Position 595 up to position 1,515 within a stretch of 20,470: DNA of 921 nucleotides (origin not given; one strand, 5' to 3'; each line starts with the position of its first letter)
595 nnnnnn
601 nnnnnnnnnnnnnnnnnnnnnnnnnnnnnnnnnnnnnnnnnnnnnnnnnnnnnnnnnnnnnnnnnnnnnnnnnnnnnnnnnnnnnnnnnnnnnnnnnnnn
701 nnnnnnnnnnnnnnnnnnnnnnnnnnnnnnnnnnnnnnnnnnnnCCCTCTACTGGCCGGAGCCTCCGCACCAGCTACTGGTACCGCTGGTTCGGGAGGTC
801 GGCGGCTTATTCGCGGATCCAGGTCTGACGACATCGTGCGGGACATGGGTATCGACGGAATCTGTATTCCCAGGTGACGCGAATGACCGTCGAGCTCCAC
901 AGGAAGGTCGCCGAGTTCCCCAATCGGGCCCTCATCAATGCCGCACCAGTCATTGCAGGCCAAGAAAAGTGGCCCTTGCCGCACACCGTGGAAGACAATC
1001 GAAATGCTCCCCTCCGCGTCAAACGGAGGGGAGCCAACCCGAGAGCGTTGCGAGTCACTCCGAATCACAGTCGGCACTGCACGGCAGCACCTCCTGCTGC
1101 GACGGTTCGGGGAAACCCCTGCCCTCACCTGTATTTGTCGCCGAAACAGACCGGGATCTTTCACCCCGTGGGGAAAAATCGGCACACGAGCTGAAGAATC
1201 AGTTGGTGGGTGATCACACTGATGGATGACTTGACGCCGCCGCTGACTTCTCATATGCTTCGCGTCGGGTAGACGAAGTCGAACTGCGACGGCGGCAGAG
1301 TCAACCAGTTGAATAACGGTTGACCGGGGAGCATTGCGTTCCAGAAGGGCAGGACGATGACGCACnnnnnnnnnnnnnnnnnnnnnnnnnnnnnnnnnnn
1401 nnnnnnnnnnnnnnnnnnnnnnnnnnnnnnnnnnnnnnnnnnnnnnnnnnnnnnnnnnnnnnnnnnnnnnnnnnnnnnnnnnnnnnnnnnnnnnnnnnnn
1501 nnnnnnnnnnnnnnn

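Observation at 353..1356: About 1 kb of ORF-free, hairpin-rich DNA between repeat copy A and the amidase operon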

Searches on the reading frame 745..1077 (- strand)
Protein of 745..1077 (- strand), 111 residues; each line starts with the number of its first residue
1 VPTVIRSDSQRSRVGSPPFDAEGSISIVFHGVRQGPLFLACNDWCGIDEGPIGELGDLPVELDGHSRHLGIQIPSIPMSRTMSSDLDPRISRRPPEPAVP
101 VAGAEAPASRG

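Call 60: list_cluster_members(proteins=[window:745-1077:-, window:874-1191:+, window:745-1365:-, window:938-1210:+])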
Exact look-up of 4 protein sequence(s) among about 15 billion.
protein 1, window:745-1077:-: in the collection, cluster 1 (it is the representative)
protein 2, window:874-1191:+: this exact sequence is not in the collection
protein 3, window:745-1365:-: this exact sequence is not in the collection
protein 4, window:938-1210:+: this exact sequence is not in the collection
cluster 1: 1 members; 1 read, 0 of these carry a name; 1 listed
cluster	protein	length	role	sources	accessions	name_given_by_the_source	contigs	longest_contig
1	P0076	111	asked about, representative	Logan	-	-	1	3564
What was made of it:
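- It is a singleton cluster among about 15 billion proteins (call 60).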

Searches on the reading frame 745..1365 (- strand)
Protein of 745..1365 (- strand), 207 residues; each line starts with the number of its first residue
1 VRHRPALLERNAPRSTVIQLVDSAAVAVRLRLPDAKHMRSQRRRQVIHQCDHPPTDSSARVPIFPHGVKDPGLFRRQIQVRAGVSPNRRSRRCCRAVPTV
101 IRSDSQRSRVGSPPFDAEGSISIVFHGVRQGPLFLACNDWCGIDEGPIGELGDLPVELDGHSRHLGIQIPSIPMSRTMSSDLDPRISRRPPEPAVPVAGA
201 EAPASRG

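Call 11: search_protein_families(library=pfam, max_evalue=1, proteins=[window:745-1365:-])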
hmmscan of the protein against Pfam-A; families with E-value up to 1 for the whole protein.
window:745-1365:- (207 aa): 0 families

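Call 14: search_dna_similar(query=window:745-1365:-, collection=plasmids, mode=protein, max_evalue=0.01, max_rows=15)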
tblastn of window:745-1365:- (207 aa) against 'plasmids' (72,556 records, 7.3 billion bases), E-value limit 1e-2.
No match.

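Call 38: search_protein_families(library=ncbifam, max_evalue=1, proteins=[window:745-1365:-])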
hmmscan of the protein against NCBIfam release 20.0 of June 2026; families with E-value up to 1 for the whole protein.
window:745-1365:- (207 aa): 0 families

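Call 39: search_protein_families(library=phrogs, max_evalue=1, proteins=[window:745-1365:-])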
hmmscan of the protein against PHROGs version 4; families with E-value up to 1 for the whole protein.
window:745-1365:- (207 aa): 0 families

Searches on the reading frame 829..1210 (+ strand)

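Call 11: search_protein_families(library=pfam, max_evalue=1, proteins=[window:829-1191:+, window:887-1210:+])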
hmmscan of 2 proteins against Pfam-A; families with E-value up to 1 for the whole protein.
window:829-1191:+ (121 aa): 0 families

window:887-1210:+ (108 aa): 1 family
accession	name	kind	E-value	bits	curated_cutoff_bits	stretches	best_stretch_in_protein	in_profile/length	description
PF24372.1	DUF7528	-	0.049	14.2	27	1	61-89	78-106/111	Family of unknown function (DUF7528)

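Call 38: search_protein_families(library=ncbifam, max_evalue=1, proteins=[window:829-1191:+, window:887-1210:+])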
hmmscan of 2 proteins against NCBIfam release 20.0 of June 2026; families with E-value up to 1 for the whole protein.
window:829-1191:+ (121 aa): 0 families

window:887-1210:+ (108 aa): 0 families

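Call 39: search_protein_families(library=phrogs, max_evalue=1, proteins=[window:829-1191:+, window:887-1210:+])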
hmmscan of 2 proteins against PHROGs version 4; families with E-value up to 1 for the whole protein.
window:829-1191:+ (121 aa): 1 family
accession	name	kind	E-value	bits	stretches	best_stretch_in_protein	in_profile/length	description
phrog_29139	-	unknown function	0.4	12.1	0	67-99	34-65/86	-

window:887-1210:+ (108 aa): 0 families
